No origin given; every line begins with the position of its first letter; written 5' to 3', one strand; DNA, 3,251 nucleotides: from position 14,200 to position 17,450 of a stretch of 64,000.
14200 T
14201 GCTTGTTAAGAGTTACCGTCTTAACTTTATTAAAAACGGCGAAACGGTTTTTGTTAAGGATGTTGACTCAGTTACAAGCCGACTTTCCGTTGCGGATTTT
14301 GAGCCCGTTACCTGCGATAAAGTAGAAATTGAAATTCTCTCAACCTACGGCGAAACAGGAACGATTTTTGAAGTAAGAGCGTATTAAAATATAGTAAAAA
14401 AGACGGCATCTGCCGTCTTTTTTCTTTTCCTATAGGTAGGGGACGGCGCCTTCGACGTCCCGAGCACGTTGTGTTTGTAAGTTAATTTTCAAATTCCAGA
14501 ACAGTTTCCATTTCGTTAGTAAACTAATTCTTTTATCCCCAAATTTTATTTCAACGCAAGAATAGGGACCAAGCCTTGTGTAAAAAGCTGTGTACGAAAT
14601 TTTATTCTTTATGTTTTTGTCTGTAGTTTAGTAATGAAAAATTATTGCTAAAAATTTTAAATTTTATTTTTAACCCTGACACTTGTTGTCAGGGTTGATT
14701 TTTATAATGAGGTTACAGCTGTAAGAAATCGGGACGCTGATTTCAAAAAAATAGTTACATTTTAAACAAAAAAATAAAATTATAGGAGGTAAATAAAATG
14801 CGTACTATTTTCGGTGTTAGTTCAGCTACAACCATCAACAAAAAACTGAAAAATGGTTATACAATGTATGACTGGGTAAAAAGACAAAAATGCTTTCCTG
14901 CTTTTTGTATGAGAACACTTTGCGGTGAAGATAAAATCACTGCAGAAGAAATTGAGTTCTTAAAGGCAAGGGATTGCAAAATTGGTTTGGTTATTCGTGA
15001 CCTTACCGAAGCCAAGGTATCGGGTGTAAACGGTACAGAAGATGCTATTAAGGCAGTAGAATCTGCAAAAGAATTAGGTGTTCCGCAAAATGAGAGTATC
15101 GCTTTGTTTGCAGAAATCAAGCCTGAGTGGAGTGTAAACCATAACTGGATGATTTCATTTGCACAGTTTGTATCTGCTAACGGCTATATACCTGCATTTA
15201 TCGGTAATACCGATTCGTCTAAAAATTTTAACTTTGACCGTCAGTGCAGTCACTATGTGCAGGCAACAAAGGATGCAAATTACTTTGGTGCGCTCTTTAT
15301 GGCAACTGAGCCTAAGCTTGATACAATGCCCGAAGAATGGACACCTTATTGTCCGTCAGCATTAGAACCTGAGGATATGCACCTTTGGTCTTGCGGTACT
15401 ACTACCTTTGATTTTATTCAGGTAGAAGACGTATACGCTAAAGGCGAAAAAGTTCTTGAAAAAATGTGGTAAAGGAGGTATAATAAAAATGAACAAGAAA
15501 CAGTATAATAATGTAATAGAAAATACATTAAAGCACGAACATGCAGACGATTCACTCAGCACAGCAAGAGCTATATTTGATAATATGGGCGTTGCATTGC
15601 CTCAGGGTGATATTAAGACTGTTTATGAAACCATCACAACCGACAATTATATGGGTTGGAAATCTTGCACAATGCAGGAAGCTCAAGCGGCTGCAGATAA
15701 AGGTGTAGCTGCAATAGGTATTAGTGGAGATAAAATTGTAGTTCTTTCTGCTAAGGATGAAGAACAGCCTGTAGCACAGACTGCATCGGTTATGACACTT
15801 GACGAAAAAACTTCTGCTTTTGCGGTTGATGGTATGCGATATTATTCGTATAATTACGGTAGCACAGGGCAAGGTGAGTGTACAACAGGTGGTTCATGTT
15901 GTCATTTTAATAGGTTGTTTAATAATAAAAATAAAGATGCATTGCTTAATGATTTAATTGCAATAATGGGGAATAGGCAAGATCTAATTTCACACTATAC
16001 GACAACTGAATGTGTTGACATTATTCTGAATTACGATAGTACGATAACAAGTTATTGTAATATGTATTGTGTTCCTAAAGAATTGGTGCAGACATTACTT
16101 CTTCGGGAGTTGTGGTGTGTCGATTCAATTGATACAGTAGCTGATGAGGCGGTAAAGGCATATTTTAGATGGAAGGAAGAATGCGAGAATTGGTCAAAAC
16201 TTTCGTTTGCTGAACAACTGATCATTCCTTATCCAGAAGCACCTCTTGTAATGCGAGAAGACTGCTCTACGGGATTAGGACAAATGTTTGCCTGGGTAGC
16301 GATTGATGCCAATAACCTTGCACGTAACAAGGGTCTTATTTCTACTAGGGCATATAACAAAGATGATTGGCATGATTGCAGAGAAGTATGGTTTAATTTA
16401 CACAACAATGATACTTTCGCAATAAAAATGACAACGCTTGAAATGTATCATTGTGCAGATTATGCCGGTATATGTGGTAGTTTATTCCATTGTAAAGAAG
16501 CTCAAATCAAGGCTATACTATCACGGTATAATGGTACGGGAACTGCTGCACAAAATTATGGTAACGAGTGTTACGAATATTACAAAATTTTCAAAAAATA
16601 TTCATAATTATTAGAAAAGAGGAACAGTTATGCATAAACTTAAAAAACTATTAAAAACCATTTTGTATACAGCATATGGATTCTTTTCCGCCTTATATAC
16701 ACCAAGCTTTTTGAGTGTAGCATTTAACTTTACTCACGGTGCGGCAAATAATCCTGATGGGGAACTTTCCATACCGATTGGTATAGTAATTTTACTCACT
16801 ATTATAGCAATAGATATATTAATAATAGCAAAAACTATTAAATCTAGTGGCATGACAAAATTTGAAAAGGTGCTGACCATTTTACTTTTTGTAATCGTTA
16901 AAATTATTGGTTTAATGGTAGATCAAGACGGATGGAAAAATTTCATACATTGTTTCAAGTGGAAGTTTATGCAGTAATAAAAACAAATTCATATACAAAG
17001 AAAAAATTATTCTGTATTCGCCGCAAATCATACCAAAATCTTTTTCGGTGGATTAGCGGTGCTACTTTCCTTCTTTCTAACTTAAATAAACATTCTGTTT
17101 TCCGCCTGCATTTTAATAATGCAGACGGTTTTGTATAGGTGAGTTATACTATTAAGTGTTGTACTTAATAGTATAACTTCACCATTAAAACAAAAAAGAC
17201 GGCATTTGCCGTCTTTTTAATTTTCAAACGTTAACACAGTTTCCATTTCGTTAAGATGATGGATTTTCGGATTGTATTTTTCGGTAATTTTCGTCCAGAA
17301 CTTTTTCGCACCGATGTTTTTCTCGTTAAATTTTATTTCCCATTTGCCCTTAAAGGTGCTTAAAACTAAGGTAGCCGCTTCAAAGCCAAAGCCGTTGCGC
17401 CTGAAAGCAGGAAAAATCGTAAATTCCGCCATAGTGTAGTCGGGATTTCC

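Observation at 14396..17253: AT-rich 2.7-kb island with two predicted muralytic proteins and a holin-like gene, flanked by an imperfect direct repeat of about 60 bp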

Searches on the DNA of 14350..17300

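Call 83: search_rna_families(source=window, start=14350, end=17300, threshold=evalue, max_evalue=1)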
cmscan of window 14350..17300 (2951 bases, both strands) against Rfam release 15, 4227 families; matches with E-value up to 1: 4.
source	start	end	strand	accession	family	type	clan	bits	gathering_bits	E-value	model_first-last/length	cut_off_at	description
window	17114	17227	+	RF02969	DUF3800-I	Gene; sRNA;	-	27.8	44.2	0.2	1-115/115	no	DUF3800-I RNA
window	17184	17270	-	RF02029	sraA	Gene; sRNA;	-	25.8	56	0.49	1-95/95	no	sraA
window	17160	17233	+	RF02621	BSnc120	Gene; sRNA;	-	20.4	114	0.32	1-88/88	no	Brucella sRNA 120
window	14396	14423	-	RF00084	CsrC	Gene; sRNA;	CL00106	13.6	61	0.45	210-243/255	no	CsrC RNA family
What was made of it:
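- Tried and rejected: Rfam at a relaxed threshold found no RNA family in the island (call 83).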

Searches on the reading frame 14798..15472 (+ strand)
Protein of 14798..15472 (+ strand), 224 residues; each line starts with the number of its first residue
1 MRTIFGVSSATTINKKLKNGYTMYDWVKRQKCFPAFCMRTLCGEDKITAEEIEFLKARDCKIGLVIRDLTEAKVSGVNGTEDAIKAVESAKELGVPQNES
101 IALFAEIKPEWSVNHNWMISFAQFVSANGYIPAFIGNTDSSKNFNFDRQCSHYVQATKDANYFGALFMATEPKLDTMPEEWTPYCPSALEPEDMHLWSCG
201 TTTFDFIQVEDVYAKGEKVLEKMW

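Call 5: search_protein_families(library=pfam, proteins=[window:14798-15472:+], max_evalue=0.1)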
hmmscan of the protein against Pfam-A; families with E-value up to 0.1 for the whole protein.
window:14798-15472:+ (224 aa): 1 family
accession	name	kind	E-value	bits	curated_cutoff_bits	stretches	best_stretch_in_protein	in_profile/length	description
PF08924.17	Rv2525c_GlyHyd-like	-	0.001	19.7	27.2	1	42-162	25-134/198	Rv2525c-like, glycoside hydrolase-like domain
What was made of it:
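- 14798..15472 (+): g1: a 224-aa DUF1906/Rv2525c-like TIM-barrel protein (GH25-like fold family) with no N-terminal hydrophobic signal. It is the invariant partner of the toxin N-domain. Pfam PF08924 at E 1e-3, below threshold (call 5).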

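Call 6: search_protein_families(library=phrogs, proteins=[window:14798-15472:+], max_evalue=0.1)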
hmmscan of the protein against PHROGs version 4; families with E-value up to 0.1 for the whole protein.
window:14798-15472:+ (224 aa): 1 family
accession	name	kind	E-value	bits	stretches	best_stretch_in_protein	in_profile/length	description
phrog_37253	-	unknown function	0.089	13.9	0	22-88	4-62/116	-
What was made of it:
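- On Phage holin-endolysin lysis cassette: There is no holin hit in Pfam or PHROGs at E <= 0.1 (calls 5, 6).
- g3 matches no holin family in Pfam or PHROGs (calls 5, 6).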

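Call 13: search_solved_structures(query=window:14798-15472:+, max_evalue=10)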
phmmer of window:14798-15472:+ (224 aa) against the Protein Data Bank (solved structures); distinct sequences matched with E-value up to 10: 3.
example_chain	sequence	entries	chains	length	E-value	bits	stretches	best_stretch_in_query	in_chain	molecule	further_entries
1sfs_A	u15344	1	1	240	1.8e-05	27.9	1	4-197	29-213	Hypothetical protein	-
5kws_A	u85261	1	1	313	0.26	14.4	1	75-133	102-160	Galactose-binding protein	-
4yxx_A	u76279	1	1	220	5.2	10.1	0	76-114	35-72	dTor_6x35L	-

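Call 32: find_homologous_proteins(query=window:14798-15472:+, max_evalue=0.001)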
Query window:14798-15472:+ (224 aa): 475 proteins with E <= 0.001 among 706 candidates; the best 120 are listed.
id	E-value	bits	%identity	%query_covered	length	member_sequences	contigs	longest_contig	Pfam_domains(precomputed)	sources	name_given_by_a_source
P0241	9.3e-141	485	93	100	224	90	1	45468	-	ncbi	-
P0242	1.0e-138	479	90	100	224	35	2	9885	-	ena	-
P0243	2.2e-136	471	89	100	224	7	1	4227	-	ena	-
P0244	2.2e-136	471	88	100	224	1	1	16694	-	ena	-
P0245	5.1e-136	470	90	100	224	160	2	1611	-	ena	-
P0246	6.6e-136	469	88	100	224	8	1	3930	-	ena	-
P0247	9.7e-136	469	89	100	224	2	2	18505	-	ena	-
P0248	3.3e-135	467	89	100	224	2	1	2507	-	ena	-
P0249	4.1e-135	467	88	100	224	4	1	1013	-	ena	-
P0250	4.7e-135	467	90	100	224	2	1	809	-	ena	-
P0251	8.3e-135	466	87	100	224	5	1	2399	-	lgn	-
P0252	9.4e-135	466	89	100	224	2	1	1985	-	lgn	-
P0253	1.1e-134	465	88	100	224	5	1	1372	-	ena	-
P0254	1.7e-134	465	89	100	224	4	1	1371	-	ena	-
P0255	1.8e-134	465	88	100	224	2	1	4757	-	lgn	-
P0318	2.9e-124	431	81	100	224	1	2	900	PF08924.18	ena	-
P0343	1.9e-118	412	78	100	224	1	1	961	PF08924.18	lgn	-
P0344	2.6e-118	412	79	100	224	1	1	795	PF08924.18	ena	-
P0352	2.2e-117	409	79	100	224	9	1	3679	PF08924.18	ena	-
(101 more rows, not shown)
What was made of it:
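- On DUF1906 / Rv2525c-like glycoside-hydrolase-like domain (PF08924): A few close homologues carry a precomputed PF08924 hit (call 32).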

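Call 53: predict_structure(alignment_id=A2)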
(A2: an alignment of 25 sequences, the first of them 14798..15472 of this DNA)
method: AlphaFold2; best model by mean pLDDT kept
length: 224 residues; sequences in the alignment: 25
mean_pLDDT: 50.9   pTM: 0.57
mean pLDDT of the five models: 50.9, 49.8, 48.2, 40.1, 36.5
residues with pLDDT >= 90: 6; 70-90: 58; 50-70: 38; < 50: 122
segments of 3 or more residues with pLDDT < 50: 1-36, 137-165, 168-224
pLDDT, mean of each block of 10 residues (from residue 1): 25 31 38 48 73 60 74 84 91 74 71 70 81 57 34 27 45 32 28 28 28 32 29
secondary structure, 60 per line:
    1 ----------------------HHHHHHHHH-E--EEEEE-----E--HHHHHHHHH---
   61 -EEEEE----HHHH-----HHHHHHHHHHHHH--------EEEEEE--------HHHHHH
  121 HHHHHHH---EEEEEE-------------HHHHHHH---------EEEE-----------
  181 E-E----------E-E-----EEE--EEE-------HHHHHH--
elements in order: H23-31 E36-40 H49-57 E62-66 H71-74 H80-92 E101-106 H115-127 E131-136 H150-156 E166-169 E202-204 E207-209 H217-222
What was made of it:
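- On DUF1906 / Rv2525c-like glycoside-hydrolase-like domain (PF08924): It shows an alternating beta-alpha pattern only in residues 36-136 (call 53).
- The g1 model was poor (pLDDT 51, call 53).
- Tried and rejected: The alignment was shallow (75-93% identity) and pLDDT was 51 (call 53), so I ran no fold search on it.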

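Call 78: find_related_loci(query=window:14798-15472:+, collection=viral_contigs, flank=10000)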
Query window:14798-15472:+ (224 aa) in viral_contigs; peptide patterns used: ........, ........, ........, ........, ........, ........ (x = any residue, [..] = any of these).
7 stretches matched a pattern, but none encodes a relative of the query by tblastn (E <= 1e-3).

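Call 79: search_dna_similar(query=window:14798-15472:+, collection=phages, mode=protein, max_evalue=0.001)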
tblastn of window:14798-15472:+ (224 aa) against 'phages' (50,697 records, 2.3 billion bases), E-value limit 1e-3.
No match.

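Call 81: find_related_loci(query=A2, collection=viral_contigs, flank=10000)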
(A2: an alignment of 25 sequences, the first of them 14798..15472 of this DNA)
Query A2 (224 aa) in viral_contigs; peptide patterns used: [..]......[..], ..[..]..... (x = any residue, [..] = any of these).
46 stretches matched a pattern, but none encodes a relative of the query by tblastn (E <= 1e-3).

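Call 87: search_solved_structures(query=A2, max_evalue=1, show_alignments=2)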
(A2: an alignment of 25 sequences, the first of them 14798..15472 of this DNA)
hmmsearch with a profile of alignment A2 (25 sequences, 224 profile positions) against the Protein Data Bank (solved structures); distinct sequences matched with E-value up to 1: 1.
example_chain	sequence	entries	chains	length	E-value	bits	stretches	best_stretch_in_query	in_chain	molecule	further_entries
1sfs_A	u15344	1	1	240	1.4e-08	37.9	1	22-197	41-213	Hypothetical protein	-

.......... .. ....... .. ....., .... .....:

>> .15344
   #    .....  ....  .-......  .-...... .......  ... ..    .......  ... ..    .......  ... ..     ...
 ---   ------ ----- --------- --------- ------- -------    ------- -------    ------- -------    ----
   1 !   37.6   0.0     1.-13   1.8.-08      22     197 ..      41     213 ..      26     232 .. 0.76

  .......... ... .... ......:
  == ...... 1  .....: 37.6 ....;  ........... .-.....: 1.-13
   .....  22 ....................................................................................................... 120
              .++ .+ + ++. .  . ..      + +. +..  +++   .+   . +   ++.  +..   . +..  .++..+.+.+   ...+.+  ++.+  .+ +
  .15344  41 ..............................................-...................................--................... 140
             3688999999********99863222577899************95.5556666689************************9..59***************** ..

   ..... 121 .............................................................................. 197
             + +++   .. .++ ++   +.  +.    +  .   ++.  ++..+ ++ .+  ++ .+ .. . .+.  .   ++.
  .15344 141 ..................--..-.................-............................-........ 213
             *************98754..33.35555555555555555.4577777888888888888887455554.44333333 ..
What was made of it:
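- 14798..15472 (+): PDB 1sfs at E 1.8e-5 for the single sequence and 1.4e-8 for the profile (calls 13, 87).
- On DUF1906 / Rv2525c-like glycoside-hydrolase-like domain (PF08924): The g1 profile matches 1sfs at E 1.4e-8 over residues 22-197 (call 87).
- g1 belongs to a GH25-like TIM-barrel family (calls 13, 87).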

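Call 90: search_protein_families(library=ncbifam, proteins=[window:14798-15472:+], max_evalue=0.01)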
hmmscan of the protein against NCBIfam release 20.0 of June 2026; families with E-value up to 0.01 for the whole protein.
window:14798-15472:+ (224 aa): 0 families
